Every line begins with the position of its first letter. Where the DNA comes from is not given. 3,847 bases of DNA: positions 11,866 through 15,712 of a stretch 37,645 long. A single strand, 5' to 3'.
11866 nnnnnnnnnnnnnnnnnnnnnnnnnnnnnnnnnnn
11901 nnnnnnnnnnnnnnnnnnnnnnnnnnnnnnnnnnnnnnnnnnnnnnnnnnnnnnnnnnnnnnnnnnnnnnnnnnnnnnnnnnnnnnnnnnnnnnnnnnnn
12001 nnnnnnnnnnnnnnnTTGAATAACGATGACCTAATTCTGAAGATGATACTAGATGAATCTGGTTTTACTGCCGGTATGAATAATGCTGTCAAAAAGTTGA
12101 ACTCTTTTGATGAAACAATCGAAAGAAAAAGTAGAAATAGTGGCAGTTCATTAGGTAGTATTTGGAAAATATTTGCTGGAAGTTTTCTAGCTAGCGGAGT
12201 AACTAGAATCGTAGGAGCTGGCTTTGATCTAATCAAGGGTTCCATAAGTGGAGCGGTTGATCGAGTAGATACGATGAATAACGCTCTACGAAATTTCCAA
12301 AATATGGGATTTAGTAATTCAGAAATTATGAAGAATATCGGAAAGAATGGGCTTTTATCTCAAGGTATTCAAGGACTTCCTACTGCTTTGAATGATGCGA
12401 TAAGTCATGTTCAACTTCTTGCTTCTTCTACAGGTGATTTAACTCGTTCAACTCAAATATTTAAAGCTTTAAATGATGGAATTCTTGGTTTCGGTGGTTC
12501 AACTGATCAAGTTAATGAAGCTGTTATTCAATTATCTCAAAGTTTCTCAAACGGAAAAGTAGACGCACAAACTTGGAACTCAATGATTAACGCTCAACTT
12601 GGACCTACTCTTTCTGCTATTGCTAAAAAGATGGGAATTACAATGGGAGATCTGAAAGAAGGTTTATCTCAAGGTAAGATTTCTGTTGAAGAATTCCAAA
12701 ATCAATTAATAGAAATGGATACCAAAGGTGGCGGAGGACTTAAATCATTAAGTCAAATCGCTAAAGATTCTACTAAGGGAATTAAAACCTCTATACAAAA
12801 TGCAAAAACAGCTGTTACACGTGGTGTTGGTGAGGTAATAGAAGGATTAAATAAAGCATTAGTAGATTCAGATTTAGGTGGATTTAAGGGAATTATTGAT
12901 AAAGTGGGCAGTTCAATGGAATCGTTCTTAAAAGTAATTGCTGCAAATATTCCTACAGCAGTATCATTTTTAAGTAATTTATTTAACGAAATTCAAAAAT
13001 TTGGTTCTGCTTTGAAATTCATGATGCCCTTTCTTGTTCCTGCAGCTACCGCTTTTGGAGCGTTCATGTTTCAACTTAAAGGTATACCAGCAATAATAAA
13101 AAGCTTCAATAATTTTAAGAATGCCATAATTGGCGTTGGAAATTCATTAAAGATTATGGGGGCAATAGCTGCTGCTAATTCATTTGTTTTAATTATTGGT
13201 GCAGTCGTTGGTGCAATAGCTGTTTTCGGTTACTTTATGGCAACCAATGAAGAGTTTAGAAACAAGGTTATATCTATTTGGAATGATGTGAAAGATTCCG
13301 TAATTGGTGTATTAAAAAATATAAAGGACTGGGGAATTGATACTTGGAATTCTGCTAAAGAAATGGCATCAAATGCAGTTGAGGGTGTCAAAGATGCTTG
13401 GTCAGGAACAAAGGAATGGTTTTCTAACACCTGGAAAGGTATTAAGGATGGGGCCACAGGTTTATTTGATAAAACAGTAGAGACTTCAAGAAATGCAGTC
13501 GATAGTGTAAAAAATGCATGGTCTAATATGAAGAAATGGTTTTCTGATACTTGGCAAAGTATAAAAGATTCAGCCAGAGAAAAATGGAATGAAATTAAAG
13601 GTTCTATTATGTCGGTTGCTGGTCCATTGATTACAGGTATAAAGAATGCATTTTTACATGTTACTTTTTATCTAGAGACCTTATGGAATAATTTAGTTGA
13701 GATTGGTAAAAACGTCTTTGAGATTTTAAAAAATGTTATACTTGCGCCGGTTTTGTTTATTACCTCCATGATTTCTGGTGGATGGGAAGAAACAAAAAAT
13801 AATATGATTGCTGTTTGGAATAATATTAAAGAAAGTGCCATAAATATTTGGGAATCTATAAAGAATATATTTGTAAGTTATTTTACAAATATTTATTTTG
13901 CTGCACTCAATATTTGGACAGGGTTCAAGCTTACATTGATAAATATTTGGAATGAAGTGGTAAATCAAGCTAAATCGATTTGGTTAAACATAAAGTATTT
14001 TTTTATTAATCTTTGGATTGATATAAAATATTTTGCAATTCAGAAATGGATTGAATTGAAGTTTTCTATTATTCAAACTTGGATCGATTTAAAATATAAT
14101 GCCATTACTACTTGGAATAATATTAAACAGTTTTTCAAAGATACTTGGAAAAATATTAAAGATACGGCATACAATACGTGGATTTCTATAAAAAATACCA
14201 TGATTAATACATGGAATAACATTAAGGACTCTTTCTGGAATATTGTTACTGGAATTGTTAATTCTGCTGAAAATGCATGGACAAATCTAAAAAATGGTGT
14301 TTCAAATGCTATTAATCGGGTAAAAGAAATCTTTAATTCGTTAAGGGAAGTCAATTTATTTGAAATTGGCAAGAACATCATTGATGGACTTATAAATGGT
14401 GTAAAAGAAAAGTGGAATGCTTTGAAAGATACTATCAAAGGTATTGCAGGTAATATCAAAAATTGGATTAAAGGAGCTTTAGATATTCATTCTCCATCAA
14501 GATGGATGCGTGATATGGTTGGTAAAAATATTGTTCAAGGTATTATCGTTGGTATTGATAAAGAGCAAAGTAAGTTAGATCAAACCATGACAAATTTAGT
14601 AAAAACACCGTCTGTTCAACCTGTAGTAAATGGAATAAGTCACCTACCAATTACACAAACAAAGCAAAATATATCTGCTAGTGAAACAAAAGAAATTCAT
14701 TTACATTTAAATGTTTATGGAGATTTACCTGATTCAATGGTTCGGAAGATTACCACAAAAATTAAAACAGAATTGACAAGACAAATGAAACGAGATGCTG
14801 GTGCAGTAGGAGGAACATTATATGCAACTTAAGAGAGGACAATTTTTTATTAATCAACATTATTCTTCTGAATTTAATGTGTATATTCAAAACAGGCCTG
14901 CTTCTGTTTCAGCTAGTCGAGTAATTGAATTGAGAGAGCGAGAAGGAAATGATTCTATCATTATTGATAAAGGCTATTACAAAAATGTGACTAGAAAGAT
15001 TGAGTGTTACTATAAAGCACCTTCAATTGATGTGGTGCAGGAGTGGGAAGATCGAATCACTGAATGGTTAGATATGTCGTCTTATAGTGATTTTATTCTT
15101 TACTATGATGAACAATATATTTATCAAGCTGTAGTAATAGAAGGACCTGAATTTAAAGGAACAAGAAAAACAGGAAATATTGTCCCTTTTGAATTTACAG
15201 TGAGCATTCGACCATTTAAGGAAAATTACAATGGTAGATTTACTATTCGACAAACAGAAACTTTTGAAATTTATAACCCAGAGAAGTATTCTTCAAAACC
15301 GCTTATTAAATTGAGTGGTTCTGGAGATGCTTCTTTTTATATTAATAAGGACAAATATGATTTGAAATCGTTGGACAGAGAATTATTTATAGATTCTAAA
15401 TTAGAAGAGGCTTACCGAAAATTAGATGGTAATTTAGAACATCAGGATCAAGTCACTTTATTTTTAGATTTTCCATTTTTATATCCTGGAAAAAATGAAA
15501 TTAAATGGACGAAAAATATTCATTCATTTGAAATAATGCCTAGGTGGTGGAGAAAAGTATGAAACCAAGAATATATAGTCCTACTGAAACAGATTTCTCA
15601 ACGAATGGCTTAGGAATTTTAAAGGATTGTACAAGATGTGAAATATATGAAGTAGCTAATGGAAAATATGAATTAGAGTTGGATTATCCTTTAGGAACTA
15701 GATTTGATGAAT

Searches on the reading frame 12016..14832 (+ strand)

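Call 52: search_protein_families(library=phrogs, proteins=[window:12016-14832:+], max_evalue=0.00001)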
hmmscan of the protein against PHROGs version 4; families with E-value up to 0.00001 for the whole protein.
window:12016-14832:+ (938 aa): 35 families (the best 25 are shown)
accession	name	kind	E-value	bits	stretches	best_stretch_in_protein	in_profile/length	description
phrog_58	-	tail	3.7e-104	351.4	2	499-930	646-1058/1544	tail length tape measure protein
phrog_1686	-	tail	9.2e-95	319.5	2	15-385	67-428/1224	tail length tape measure protein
phrog_1204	-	tail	2e-62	212.5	2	15-538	137-664/1483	tail protein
phrog_1272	-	tail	2.8e-58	198.7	2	292-776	545-1063/1606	tail length tape measure protein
phrog_35723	-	unknown function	1.9e-41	142.9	1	65-384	204-514/1720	-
phrog_7972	-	unknown function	2.2e-39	136.9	1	16-633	16-595/687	-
phrog_305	-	tail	3.6e-38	132.8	2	640-863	554-750/1001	tail length tape measure protein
phrog_5493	-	tail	2.4e-36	126.5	1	684-899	850-1063/1102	tail length tape measure protein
phrog_4200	-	tail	5.7e-36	125.3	2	370-660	191-485/732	tail length tape measure protein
phrog_167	-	tail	5.9e-31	108.1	2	419-559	843-998/1555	tail length tape measure protein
phrog_8462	-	tail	3.1e-29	103.2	1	666-924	316-569/672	tail length tape measure protein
phrog_17020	-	unknown function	4.2e-25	89.7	3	687-797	92-201/353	-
phrog_3336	-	tail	3e-24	86.7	1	135-510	146-466/1051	tail length tape measure protein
phrog_1535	-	tail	6.9e-23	81.8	2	248-546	744-1006/1152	tail length tape measure protein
phrog_5690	-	unknown function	1.1e-22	81.6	1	700-865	599-777/907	-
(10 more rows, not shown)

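Call 53: search_protein_families(library=pfam, proteins=[window:12016-14832:+], max_evalue=0.001)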
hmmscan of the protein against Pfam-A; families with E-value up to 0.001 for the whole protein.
window:12016-14832:+ (938 aa): 3 families
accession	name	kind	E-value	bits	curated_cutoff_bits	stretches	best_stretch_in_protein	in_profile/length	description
PF20155.4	TMP_3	-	2.5e-24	86.5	41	1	79-274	2-190/192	Tape measure protein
PF12732.12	YtxH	-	7.2e-08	33.2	37.5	0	392-457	4-69/71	YtxH-like protein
PF04740.18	LXG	-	0.00019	21.8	26.5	0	699-775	47-128/202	LXG domain of WXG superfamily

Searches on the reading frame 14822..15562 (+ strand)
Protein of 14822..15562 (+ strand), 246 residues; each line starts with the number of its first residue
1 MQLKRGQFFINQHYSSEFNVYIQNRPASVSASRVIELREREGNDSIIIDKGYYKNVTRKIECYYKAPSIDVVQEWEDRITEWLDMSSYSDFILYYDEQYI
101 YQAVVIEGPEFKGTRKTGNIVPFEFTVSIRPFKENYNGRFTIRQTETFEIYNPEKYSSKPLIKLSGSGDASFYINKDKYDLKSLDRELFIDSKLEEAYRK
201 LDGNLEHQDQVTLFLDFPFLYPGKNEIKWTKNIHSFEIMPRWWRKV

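Call 52: search_protein_families(library=phrogs, proteins=[window:14822-15562:+], max_evalue=0.00001)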
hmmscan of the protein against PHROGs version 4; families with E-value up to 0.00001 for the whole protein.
window:14822-15562:+ (246 aa): 1 family
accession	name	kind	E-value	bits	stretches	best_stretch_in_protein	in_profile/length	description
phrog_33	-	tail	1.8e-34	120.8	1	7-245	38-280/651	distal tail protein Dit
